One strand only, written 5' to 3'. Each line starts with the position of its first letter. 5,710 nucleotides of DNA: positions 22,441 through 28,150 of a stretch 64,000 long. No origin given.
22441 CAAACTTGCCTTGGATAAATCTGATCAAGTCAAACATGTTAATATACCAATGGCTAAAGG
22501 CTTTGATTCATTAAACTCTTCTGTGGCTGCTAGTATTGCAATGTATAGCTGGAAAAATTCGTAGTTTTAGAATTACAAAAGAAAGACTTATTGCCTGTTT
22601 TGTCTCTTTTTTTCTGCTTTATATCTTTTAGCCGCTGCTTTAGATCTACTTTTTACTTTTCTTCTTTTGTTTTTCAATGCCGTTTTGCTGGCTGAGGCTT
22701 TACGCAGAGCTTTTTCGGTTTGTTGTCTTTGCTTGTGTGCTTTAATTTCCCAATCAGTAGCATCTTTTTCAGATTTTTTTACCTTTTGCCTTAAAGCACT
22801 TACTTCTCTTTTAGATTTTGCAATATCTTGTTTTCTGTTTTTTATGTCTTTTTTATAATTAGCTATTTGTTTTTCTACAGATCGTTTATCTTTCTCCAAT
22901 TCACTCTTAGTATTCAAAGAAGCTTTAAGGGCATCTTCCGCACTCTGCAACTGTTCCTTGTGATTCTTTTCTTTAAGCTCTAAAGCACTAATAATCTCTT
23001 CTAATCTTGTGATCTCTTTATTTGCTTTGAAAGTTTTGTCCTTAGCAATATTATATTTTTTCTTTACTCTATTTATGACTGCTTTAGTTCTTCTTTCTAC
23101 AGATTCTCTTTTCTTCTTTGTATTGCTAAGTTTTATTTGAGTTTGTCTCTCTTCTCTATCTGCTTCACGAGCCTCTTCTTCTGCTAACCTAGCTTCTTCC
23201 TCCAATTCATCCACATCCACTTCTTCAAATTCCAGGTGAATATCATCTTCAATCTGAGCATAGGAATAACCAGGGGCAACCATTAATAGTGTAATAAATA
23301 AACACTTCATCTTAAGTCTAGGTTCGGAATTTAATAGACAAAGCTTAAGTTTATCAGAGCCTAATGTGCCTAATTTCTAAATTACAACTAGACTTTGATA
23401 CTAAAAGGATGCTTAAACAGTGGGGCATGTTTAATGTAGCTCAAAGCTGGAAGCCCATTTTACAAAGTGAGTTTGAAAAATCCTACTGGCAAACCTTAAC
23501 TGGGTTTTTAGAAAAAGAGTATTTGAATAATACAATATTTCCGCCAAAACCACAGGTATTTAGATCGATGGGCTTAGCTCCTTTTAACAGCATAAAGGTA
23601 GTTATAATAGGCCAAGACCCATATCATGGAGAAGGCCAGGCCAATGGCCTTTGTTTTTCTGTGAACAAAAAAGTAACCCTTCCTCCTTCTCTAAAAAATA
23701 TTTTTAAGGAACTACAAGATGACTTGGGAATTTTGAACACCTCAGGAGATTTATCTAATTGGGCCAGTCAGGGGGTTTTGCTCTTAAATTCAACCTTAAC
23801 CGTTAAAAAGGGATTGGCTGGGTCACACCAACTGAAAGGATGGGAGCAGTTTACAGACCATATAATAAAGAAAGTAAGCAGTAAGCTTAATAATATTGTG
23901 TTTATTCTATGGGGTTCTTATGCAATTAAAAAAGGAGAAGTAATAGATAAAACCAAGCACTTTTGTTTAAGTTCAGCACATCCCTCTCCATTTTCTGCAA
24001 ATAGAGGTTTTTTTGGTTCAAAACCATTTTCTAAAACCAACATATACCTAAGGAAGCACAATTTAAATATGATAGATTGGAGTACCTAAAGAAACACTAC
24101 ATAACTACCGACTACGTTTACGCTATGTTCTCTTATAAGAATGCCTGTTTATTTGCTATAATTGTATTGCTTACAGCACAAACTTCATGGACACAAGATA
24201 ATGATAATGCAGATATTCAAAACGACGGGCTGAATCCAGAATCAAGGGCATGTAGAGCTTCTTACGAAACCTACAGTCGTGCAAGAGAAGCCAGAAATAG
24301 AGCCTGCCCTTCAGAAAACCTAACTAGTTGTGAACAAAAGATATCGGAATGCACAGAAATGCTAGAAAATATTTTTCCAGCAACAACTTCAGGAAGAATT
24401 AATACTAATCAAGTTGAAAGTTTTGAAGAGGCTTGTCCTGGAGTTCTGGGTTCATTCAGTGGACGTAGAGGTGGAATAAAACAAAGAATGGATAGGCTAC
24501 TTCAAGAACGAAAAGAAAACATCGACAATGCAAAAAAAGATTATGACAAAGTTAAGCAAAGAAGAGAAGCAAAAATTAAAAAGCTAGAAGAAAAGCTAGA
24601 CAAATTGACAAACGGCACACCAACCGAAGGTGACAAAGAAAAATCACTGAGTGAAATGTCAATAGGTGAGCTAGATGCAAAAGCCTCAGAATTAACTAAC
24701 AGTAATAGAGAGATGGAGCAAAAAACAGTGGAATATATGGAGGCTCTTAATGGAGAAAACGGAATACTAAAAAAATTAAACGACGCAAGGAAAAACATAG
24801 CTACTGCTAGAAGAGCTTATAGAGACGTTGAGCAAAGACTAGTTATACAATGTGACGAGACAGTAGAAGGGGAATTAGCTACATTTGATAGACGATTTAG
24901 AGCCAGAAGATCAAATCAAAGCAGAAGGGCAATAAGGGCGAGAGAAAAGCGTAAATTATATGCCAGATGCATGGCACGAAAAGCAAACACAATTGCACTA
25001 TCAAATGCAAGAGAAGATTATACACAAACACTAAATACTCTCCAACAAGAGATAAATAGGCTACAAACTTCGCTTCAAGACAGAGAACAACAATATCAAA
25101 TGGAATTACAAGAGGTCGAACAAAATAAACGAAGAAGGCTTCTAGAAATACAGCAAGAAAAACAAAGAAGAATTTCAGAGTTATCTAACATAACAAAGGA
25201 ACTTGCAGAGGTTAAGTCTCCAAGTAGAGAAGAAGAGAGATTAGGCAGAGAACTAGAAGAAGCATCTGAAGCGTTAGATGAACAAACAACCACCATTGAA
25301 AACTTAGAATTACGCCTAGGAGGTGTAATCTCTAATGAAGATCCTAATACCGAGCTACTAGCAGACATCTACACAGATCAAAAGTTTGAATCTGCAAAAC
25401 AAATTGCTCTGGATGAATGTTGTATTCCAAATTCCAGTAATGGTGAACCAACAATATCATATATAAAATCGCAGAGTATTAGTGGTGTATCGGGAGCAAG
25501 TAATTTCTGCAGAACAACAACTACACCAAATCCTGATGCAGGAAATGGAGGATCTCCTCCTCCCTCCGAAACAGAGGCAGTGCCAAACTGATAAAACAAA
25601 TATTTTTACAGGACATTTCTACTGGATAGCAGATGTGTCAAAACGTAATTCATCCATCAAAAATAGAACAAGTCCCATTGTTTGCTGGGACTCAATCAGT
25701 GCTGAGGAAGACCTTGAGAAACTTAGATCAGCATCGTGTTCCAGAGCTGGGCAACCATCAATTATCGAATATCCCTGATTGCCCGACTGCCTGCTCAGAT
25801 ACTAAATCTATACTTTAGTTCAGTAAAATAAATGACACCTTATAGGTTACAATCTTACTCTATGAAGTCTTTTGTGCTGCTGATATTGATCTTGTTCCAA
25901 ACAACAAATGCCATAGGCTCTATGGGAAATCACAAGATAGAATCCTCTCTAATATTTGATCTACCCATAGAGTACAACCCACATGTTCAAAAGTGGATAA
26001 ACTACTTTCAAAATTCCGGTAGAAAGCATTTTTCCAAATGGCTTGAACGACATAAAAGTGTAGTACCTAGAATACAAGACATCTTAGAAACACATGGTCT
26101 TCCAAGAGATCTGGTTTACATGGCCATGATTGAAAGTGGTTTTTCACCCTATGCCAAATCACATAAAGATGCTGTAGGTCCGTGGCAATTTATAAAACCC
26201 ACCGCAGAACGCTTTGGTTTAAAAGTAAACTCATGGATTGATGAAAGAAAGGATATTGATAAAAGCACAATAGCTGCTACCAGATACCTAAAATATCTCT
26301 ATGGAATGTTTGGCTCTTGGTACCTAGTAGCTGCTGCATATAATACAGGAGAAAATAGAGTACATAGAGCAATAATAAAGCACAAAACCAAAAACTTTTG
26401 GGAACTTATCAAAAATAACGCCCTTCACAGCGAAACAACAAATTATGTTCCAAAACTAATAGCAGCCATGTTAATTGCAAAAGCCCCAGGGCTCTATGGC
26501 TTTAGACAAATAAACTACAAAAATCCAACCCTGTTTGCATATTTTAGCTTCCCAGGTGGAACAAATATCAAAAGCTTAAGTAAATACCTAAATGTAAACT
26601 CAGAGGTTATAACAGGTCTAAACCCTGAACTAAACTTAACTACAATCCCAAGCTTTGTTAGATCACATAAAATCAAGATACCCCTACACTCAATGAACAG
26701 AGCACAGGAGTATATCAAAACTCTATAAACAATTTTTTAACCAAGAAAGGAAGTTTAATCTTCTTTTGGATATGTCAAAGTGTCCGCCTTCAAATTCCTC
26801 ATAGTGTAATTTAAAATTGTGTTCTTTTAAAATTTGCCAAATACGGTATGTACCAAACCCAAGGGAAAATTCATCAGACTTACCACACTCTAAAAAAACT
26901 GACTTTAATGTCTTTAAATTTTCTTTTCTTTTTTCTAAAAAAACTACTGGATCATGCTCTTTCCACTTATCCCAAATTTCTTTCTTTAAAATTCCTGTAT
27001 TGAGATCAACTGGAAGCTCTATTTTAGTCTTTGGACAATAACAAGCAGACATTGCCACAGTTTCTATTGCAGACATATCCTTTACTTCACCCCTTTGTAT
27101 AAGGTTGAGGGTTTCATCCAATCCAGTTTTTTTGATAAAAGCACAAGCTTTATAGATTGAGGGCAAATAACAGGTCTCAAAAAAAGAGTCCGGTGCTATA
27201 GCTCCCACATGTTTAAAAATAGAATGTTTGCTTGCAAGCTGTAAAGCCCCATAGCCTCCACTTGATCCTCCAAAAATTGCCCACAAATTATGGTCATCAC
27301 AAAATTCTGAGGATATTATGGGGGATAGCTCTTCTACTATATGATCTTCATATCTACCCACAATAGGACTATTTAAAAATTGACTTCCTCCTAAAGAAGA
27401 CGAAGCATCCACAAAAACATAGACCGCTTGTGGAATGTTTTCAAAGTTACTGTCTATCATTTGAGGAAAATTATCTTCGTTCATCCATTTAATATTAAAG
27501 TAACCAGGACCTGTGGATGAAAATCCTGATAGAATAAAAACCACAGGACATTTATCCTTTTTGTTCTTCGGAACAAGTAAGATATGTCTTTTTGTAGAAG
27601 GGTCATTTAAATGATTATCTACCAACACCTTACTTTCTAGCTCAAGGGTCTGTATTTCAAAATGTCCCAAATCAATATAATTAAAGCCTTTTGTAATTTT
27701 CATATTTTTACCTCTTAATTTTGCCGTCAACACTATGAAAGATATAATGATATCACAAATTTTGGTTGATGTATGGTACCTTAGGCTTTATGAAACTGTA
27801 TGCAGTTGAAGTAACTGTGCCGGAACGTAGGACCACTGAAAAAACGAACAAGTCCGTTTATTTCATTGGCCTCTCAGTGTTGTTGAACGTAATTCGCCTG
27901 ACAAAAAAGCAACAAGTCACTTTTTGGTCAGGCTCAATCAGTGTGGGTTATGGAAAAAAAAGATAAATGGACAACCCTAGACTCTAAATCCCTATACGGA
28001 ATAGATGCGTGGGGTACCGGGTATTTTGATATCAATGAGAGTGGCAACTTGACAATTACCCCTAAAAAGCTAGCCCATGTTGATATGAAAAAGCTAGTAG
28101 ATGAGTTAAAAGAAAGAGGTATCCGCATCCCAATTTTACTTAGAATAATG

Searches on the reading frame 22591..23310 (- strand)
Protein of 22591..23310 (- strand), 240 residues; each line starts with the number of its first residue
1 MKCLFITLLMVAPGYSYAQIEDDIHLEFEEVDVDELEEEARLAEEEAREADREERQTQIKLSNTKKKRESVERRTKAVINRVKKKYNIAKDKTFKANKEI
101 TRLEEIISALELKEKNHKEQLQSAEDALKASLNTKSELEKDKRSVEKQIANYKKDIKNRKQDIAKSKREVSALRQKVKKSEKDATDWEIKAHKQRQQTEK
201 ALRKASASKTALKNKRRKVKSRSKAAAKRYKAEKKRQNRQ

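Call 54: search_protein_families(library=pfam, proteins=[window:22591-23310:-], max_evalue=0.001)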
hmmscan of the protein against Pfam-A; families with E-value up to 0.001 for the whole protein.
window:22591-23310:- (240 aa): 1 family
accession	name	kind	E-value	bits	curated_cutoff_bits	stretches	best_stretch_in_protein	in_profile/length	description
PF24627.1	PUMA_CC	-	1e-05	25.9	30.1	1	117-183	6-72/74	PUMA coiled-coil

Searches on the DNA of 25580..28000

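Call 50: search_rna_families(source=window, start=25580, end=28000, threshold=evalue, max_evalue=10)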
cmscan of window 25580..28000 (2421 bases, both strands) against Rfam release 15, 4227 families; matches with E-value up to 10: 4.
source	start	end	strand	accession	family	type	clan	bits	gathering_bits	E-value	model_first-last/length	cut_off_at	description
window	27694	27771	-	RF02429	SpF14_sRNA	Gene; sRNA;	-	22.2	100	3.8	1-120/120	no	Streptococcus sRNA SpF14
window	27266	27372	-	RF00618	U4atac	Gene; snRNA; splicing;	CL00007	18.7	53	3.1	1-132/132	no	U4atac minor spliceosomal RNA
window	27653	27689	+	RF01904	HOTAIR_1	Gene; lncRNA;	-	17.5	44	4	1-37/37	no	HOTAIR conserved region 1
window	26814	26913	-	RF02958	drum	Gene; sRNA;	-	16.8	43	5.2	1-112/112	no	drum RNA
